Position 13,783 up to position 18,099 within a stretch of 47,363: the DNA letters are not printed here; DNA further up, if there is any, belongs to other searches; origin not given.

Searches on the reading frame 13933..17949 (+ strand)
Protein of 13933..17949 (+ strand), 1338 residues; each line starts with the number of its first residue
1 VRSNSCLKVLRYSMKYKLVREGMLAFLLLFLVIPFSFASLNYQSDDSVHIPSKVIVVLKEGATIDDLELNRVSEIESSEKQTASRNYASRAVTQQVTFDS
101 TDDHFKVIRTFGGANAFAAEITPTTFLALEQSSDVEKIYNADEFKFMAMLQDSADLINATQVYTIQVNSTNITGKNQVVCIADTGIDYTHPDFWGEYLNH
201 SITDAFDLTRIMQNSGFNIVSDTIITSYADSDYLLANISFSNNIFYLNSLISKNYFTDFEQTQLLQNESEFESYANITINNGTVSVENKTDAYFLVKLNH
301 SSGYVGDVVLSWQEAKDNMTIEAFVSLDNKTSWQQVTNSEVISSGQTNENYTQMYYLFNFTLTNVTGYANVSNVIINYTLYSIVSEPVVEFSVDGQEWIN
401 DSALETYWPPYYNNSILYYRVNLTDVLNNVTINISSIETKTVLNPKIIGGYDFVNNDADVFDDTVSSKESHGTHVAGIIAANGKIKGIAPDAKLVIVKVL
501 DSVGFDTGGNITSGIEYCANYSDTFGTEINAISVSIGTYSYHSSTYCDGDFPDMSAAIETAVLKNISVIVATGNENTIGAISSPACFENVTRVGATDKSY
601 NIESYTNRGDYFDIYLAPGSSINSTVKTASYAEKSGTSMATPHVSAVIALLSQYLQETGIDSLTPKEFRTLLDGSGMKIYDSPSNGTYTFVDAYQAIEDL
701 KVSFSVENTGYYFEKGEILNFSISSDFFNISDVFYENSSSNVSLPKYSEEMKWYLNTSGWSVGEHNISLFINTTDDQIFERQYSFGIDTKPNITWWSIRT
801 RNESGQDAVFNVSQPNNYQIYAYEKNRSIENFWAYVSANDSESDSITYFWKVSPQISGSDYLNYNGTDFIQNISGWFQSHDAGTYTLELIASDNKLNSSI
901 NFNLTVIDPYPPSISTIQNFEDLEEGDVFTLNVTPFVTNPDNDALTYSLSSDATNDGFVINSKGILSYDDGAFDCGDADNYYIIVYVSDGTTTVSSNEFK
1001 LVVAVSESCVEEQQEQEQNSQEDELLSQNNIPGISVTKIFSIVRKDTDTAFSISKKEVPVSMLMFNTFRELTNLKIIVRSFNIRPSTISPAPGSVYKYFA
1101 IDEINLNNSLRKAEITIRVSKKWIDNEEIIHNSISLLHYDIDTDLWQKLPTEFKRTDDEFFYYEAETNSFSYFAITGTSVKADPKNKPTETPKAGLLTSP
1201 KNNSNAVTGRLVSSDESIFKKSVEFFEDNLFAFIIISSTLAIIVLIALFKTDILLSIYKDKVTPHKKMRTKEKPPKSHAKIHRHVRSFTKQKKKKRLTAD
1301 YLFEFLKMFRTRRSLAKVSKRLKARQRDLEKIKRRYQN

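Call 13: search_protein_families(library=ncbifam, proteins=[window:13933-17949:+], max_evalue=1e-10)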
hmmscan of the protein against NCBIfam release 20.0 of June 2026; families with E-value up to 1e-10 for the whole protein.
window:13933-17949:+ (1338 aa): 4 families
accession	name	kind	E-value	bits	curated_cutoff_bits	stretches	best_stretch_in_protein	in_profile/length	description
TIGR03921.1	T7SS_mycosin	equivalog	8e-29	100.8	278.75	1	447-681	34-268/353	type VII secretion-associated serine protease mycosin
TIGR04213.1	PGF_pre_PGF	domain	1.9e-24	86.4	28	1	1041-1177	14-153/153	PGF-pre-PGF domain-containing protein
NF033595.1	denti_PrtP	equivalog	6.5e-18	64.7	300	1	557-704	358-509/606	dentilisin complex serine proteinase subunit PrtP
TIGR03895.1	protease_PatA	subfamily_domain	1.6e-12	47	421.05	1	471-672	1-196/606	PatA/PatG family cyanobactin maturation protease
